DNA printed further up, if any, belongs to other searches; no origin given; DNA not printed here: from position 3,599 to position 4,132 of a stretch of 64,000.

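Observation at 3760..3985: Conserved ~45-aa C-terminal tail shared by the two giant secreted proteins (second copy 9500-9692): candidate novel sorting/anchoring module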

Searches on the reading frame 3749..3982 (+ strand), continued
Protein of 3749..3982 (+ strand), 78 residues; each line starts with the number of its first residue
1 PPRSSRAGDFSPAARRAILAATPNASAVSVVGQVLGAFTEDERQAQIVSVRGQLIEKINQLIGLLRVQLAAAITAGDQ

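Call 51: find_encoding_contigs(protein=P0051, flank=8000, max_places=3)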
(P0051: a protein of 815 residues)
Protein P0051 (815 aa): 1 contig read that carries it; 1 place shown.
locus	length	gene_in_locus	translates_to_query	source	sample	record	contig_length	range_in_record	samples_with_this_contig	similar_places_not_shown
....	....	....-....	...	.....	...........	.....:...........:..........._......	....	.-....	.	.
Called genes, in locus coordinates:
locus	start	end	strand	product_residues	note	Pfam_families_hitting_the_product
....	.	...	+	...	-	?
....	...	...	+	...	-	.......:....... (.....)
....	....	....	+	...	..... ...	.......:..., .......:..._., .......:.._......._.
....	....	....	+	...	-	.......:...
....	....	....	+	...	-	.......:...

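Call 52: find_encoding_contigs(protein=P0046, flank=8000, max_places=3)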
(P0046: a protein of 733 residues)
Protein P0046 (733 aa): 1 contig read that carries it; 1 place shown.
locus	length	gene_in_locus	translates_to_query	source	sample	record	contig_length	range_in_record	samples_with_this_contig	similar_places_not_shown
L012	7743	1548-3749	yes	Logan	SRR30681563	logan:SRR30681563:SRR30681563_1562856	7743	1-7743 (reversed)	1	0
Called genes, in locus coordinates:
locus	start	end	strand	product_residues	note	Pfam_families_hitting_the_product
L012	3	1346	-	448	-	?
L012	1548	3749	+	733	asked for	PF11999:Ice_binding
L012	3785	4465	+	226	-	PF00188:CAP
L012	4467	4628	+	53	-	PF18930:DUF5679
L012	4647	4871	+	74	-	-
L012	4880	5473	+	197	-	PF02525:Flavodoxin_2, PF03358:FMN_red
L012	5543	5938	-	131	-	-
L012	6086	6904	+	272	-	PF01926:MMR_HSR1, PF02421:FeoB_N, PF06071:YchF-GTPase_C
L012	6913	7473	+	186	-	-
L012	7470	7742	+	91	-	?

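Call 100: list_cluster_members(proteins=[P0004, P0008, P0012, P0016, P0019, P0022, P0023, P0026, P0029, P0033])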
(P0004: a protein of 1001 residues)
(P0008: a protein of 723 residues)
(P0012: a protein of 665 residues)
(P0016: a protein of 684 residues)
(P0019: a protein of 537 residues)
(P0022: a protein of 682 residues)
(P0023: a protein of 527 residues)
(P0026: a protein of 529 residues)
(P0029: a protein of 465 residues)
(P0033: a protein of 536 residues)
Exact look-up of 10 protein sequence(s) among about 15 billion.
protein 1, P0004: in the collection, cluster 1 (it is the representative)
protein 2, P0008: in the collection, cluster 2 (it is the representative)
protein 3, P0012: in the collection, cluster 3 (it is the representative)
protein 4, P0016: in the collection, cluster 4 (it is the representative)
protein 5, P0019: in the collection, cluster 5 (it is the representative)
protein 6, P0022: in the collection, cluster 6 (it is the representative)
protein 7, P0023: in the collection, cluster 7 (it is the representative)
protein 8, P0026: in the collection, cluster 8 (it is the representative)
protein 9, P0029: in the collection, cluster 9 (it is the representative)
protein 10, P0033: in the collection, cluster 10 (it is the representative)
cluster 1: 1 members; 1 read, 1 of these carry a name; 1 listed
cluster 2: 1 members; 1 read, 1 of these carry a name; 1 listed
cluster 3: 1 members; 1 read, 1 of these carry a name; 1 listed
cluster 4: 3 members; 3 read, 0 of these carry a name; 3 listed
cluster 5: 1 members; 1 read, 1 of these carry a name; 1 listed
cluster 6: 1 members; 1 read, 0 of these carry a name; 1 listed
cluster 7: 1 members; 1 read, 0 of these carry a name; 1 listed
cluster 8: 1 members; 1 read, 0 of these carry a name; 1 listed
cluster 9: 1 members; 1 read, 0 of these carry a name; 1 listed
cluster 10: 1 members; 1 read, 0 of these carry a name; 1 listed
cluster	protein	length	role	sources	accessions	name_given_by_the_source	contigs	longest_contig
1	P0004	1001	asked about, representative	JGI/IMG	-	hypothetical protein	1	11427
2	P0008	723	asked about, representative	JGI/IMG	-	hypothetical protein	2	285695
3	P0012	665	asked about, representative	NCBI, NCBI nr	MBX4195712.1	hypothetical protein KW796_02020 [Candidatus Parcubacteria bacterium] | hypothetical protein [Candidatus Parcubacteria bacterium]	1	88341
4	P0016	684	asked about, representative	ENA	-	-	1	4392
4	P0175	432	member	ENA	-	-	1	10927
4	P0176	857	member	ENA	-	-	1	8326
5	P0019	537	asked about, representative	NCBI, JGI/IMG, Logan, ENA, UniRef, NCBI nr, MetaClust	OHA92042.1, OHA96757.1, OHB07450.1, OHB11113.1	MAG: hypothetical protein A3J09_00905 [Candidatus Zambryskibacteria bacterium ... | Pesticidal crystal protein Cry22Aa Ig-like domain-containing protein n=1 Tax=Candidatus ... | MAG: hypothetical protein A2723_00905 [Candidatus Zambryskibacteria bacterium ...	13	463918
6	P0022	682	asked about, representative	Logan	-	-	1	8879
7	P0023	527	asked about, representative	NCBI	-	-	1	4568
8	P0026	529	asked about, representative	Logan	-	-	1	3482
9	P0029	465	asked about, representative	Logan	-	-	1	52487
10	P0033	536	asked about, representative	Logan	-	-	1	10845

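Call 101: list_cluster_members(proteins=[P0036, P0039, P0043, P0045, P0046, P0047, P0051, P0009, P0017, P0020])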
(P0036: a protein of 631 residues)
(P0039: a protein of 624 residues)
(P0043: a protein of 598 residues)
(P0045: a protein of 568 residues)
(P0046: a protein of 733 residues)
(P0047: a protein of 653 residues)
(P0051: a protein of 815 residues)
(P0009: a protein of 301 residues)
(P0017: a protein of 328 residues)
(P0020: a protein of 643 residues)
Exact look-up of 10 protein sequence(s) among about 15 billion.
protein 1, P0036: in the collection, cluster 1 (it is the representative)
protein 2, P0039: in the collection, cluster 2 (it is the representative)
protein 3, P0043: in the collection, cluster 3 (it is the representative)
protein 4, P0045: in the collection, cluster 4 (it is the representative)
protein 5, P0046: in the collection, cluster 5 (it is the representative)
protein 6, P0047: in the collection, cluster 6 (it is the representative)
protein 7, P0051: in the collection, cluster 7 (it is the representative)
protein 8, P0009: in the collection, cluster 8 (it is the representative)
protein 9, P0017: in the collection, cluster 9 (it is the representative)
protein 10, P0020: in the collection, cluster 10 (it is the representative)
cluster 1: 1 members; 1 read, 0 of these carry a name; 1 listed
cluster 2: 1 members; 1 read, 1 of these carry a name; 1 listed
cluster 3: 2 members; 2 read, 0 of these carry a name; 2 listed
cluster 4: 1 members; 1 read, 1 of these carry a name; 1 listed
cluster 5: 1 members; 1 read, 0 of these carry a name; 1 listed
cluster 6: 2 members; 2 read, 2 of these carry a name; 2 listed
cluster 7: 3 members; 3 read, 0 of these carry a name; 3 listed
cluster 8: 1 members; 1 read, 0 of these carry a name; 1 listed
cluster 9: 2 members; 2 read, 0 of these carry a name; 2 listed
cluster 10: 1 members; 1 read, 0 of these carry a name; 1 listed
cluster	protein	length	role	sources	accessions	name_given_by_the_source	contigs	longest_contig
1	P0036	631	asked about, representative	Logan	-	-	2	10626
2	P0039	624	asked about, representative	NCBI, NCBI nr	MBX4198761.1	hypothetical protein KW800_00565 [Candidatus Parcubacteria bacterium] | hypothetical protein [Candidatus Parcubacteria bacterium]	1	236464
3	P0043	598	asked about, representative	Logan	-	-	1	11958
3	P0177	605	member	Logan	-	-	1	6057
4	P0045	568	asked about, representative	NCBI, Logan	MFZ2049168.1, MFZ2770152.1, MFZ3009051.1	MAG: ice-binding family protein [Minisyncoccia bacterium]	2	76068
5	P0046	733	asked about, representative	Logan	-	-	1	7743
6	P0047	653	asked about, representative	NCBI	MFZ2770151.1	MAG: hypothetical protein WAZ50_03440 [Minisyncoccia bacterium]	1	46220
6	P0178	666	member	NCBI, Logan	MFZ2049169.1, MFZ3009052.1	MAG: hypothetical protein WAV25_02665 [Minisyncoccia bacterium]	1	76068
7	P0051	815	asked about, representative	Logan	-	-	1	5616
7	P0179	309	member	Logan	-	-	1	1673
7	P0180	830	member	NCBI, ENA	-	-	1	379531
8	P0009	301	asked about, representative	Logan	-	-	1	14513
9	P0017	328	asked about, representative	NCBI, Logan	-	-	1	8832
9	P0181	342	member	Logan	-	-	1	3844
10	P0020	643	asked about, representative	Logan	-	-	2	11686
